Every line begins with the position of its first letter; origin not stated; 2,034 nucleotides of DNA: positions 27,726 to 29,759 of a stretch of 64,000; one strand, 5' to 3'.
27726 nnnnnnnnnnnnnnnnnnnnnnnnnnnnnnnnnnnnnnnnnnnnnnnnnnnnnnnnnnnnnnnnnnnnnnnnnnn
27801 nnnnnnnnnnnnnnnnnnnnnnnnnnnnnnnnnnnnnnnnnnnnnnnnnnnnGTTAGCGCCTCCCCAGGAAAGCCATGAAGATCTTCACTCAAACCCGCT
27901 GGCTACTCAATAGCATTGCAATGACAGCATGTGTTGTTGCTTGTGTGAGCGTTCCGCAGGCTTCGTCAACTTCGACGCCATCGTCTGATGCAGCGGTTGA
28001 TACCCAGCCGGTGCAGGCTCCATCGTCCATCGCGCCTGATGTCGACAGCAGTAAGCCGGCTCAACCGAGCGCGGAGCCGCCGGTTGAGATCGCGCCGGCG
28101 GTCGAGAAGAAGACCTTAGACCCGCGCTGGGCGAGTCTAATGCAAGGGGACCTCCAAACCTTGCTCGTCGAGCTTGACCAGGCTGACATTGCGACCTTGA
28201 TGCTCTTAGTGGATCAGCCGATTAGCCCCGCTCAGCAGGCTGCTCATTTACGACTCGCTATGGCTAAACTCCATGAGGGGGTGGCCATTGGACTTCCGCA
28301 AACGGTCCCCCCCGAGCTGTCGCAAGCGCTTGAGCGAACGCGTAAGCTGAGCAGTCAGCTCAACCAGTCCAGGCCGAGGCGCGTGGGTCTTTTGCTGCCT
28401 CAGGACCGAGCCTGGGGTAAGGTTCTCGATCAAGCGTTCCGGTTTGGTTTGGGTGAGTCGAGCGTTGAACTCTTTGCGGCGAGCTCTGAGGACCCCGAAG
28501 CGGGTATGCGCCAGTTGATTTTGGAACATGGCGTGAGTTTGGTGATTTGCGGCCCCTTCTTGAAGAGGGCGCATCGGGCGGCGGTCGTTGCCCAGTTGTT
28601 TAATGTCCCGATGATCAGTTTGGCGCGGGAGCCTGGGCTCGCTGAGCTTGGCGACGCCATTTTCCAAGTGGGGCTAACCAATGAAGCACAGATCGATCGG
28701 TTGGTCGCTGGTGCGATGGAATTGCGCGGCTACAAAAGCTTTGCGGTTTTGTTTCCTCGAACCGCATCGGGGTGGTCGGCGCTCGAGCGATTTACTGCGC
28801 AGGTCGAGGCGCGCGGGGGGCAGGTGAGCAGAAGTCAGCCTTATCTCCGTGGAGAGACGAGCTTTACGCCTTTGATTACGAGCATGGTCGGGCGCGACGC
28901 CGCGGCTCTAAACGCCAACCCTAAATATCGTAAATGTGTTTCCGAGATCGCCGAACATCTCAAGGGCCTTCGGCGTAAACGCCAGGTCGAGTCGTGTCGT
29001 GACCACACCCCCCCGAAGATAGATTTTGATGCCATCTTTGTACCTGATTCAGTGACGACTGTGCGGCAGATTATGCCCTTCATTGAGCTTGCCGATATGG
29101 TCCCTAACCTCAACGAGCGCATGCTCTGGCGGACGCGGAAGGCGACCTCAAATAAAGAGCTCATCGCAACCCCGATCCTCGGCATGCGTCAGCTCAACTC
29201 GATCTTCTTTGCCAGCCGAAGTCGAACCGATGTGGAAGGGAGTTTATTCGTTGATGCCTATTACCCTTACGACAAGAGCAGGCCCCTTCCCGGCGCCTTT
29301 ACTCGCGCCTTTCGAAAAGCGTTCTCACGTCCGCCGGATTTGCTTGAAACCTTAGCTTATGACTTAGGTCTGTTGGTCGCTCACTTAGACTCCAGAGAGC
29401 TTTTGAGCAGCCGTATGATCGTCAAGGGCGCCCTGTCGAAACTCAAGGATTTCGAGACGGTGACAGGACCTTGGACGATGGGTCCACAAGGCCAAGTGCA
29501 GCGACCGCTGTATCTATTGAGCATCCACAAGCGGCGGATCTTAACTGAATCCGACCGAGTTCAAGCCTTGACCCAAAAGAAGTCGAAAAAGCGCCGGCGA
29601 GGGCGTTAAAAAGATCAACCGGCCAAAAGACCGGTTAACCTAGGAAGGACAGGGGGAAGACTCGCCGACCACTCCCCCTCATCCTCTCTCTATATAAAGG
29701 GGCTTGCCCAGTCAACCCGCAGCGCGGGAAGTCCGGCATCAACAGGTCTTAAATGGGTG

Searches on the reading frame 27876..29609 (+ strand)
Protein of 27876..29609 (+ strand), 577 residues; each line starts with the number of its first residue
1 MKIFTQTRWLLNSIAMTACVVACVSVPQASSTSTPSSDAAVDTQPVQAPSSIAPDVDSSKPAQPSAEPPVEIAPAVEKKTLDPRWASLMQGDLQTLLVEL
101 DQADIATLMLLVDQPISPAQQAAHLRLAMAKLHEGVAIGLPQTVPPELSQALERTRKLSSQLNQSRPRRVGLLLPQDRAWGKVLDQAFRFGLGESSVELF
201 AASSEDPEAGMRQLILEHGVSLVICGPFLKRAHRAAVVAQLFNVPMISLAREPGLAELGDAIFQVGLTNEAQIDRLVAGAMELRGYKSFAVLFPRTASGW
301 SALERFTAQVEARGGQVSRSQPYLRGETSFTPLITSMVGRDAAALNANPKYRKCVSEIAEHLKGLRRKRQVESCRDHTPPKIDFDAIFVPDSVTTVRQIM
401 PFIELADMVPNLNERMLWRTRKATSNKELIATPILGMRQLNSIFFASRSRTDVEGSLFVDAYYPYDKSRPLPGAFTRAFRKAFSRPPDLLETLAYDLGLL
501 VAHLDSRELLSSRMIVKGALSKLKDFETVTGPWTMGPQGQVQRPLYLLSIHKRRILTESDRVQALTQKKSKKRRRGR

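Call 3: search_protein_families(library=pfam, proteins=[window:27876-29609:+], max_evalue=0.01)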
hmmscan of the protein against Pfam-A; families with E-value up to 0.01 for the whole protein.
window:27876-29609:+ (577 aa): 2 families
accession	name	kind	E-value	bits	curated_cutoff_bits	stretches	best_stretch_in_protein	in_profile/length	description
PF13458.12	Peripla_BP_6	-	8.6e-19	68.8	31.7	2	209-343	59-192/343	Periplasmic binding protein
PF01094.35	ANF_receptor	-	0.0057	16.2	25.4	1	209-327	39-163/353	Receptor family ligand binding region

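Call 4: search_protein_families(library=ncbifam, proteins=[window:27876-29609:+], max_evalue=0.01)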
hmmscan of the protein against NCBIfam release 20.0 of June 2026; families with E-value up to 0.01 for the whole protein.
window:27876-29609:+ (577 aa): 0 families

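Call 92: search_protein_families(library=padloc, proteins=[window:27876-29609:+], max_evalue=0.001)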
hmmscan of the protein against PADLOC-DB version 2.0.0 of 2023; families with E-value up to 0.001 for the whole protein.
window:27876-29609:+ (577 aa): 0 families
